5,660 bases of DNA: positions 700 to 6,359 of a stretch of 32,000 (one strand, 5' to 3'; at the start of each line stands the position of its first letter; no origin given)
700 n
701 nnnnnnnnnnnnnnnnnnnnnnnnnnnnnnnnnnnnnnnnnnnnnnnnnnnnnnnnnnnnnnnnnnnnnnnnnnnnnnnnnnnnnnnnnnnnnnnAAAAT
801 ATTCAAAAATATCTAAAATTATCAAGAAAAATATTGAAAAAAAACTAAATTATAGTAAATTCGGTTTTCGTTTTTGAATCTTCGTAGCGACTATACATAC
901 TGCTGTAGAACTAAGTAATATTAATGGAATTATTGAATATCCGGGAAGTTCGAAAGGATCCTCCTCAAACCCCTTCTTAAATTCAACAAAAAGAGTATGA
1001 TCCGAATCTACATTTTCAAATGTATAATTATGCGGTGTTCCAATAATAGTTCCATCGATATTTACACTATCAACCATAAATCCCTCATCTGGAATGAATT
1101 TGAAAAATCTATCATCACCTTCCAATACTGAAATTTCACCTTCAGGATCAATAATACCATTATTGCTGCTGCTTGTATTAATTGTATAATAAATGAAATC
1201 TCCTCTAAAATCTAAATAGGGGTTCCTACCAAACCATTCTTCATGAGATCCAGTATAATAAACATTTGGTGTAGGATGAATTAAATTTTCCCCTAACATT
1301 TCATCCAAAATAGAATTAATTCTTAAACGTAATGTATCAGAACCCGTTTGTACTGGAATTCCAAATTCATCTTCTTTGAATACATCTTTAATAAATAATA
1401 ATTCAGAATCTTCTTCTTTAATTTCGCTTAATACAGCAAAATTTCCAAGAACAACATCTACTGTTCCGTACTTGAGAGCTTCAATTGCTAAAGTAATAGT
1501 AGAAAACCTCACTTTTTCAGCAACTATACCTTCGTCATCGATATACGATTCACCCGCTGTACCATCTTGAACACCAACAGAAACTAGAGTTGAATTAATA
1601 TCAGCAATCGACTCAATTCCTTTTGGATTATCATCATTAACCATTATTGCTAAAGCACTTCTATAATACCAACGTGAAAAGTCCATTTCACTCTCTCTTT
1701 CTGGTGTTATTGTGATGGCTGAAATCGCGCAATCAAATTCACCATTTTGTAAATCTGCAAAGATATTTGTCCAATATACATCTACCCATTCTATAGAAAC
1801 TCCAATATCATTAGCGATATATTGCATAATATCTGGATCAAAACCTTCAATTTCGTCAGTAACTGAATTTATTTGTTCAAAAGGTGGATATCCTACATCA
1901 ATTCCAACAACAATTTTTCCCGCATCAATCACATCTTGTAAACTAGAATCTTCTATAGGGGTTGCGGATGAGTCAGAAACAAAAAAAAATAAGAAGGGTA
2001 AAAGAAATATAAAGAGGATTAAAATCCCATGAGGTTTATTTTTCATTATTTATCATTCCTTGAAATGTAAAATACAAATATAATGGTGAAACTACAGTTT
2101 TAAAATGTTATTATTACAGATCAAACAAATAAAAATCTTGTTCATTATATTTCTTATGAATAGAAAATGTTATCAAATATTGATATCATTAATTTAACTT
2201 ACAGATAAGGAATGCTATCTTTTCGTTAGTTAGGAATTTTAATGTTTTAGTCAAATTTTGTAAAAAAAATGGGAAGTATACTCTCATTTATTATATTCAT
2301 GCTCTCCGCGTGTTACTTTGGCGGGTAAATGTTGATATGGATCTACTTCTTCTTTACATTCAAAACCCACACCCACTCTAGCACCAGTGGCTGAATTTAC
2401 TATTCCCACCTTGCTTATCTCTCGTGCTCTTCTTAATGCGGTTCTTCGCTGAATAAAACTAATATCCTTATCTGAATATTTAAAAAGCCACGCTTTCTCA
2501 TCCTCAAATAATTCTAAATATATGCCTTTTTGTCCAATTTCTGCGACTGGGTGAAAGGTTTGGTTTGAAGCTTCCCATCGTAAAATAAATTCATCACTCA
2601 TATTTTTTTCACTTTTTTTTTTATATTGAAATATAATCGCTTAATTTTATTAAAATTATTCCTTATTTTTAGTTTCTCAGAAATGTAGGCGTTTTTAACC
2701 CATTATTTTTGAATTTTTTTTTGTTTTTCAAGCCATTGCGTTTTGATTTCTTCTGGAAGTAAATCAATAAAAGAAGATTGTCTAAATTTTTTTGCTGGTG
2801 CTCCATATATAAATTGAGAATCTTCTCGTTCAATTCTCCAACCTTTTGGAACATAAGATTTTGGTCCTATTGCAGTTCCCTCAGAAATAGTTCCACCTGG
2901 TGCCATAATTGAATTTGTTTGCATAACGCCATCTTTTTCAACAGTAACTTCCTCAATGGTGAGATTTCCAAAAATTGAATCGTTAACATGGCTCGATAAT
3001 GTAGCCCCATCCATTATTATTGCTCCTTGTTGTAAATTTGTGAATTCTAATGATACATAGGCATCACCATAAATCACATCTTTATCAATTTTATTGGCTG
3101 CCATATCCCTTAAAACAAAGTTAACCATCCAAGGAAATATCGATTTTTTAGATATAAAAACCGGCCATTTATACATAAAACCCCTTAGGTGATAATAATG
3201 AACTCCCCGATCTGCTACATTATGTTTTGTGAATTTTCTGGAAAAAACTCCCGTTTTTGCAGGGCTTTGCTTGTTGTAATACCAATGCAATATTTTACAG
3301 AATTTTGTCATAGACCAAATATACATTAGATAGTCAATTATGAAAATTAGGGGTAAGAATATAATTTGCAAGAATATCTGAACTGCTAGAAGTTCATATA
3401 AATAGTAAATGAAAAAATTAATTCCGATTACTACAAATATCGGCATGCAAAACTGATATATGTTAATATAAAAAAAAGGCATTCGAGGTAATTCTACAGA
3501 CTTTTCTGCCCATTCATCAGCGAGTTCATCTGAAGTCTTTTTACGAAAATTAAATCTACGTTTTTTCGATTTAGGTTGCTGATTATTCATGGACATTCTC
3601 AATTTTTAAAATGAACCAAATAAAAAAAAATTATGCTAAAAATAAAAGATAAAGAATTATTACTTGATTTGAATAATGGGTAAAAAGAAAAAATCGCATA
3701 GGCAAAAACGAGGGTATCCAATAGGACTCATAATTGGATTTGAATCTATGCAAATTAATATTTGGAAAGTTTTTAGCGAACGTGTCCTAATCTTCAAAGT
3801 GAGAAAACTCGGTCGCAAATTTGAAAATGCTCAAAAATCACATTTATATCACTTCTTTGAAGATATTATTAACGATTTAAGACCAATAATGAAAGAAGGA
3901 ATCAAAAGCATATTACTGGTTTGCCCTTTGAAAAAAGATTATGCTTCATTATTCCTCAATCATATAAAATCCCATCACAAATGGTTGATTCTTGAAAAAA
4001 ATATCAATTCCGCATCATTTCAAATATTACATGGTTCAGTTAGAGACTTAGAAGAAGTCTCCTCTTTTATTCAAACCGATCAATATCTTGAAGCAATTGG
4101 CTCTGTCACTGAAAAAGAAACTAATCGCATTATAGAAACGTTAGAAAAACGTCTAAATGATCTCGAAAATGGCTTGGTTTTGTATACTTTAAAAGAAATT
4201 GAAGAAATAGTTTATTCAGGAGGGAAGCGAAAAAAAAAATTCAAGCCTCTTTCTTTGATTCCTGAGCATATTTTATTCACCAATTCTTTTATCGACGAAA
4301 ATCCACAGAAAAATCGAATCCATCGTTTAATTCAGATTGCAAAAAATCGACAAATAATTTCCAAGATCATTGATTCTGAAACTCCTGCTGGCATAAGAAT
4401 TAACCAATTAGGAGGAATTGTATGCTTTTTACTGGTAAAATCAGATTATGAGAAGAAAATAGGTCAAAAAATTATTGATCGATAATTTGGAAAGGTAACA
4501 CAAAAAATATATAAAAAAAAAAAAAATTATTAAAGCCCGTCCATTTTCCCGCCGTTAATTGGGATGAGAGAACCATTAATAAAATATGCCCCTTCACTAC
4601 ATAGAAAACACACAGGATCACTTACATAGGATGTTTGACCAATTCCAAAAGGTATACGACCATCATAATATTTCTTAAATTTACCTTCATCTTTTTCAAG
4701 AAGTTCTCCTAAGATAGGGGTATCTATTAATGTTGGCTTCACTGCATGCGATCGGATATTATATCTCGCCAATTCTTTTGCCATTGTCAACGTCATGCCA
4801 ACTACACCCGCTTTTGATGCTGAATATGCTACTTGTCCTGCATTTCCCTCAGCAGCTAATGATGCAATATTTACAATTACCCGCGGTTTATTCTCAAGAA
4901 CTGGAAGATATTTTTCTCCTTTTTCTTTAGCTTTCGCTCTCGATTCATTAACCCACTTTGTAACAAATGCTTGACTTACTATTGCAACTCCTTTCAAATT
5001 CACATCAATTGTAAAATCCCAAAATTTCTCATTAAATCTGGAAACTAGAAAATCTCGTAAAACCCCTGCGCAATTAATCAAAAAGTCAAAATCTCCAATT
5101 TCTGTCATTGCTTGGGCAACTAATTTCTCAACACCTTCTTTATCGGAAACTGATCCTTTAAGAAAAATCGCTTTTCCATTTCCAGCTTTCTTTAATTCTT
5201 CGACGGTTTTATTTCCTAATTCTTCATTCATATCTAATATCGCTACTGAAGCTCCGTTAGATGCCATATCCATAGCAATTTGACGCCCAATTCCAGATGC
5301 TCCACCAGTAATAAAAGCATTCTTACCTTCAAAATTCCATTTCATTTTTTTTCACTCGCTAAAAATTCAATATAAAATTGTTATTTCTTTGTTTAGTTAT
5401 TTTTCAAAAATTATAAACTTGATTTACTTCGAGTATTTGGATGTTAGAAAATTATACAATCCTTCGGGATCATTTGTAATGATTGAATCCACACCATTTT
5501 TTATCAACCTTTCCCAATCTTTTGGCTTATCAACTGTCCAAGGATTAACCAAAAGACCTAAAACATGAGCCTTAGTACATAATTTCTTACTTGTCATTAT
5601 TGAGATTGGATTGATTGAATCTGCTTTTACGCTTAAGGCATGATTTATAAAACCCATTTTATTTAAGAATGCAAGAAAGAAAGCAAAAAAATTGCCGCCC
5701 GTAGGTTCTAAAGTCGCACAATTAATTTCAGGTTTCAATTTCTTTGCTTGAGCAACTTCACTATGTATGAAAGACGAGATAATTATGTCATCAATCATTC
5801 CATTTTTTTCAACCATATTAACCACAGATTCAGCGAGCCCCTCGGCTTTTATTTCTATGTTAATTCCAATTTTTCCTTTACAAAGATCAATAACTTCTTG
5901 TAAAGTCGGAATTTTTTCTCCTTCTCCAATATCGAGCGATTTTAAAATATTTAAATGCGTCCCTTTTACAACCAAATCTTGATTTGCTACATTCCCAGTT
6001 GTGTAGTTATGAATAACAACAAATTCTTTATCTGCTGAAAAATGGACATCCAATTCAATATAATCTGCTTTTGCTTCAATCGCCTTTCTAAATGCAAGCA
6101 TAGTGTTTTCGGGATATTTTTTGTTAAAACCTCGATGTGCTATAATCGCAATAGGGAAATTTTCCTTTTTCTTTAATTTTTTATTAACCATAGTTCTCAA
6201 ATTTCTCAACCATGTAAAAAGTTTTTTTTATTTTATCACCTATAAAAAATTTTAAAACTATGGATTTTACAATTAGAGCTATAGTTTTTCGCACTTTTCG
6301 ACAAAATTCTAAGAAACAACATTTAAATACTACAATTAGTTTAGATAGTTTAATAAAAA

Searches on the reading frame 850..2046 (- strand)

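Call 69: search_protein_families(library=pfam, proteins=[window:850-2046:-], max_evalue=0.00001)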
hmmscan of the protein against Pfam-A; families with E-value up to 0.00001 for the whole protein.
window:850-2046:- (398 aa): 2 families
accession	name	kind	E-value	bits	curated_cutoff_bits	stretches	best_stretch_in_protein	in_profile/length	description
PF00497.25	SBP_bac_3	-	6.4e-30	104.1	26.4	1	45-251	1-117/132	Bacterial extracellular solute-binding proteins, family 3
PF10613.14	Lig_chan-Glu_bd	-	2.7e-07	31.1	30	1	89-138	64-113/115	Ligated ion channel L-glutamate- and glycine-binding site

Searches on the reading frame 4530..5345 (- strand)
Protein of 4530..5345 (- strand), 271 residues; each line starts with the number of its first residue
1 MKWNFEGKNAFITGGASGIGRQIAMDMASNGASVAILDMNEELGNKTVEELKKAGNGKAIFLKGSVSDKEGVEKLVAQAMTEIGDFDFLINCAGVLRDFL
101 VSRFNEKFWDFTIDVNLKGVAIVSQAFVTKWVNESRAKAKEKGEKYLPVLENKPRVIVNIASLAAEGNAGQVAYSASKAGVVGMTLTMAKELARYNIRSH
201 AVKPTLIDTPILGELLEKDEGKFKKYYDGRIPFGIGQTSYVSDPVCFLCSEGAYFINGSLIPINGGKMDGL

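Call 69: search_protein_families(library=pfam, proteins=[window:4530-5345:-], max_evalue=0.00001)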
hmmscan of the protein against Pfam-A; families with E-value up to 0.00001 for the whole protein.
window:4530-5345:- (271 aa): 3 families
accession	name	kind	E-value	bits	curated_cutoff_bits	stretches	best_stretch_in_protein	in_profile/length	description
PF00106.31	adh_short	-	4.3e-47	160.6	26.6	1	8-218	1-193/195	short chain dehydrogenase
PF13561.12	adh_short_C2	-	1.1e-44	153.2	27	2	16-129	3-117/236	Enoyl-(Acyl carrier protein) reductase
PF08659.16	KR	-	8.8e-12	45.7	22.6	1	11-128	4-124/180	KR domain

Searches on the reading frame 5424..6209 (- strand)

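Call 69: search_protein_families(library=pfam, proteins=[window:5424-6209:-], max_evalue=0.00001)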
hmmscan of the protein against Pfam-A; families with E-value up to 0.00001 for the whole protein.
window:5424-6209:- (261 aa): 2 families
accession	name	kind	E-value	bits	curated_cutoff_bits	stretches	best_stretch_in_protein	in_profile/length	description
PF03009.23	GDPD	-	7.3e-35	121.7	23.6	1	25-249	1-243/244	Glycerophosphoryl diester phosphodiesterase family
PF13653.12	GDPD_2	-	9.1e-08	32.8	27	1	222-249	3-30/30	Glycerophosphoryl diester phosphodiesterase family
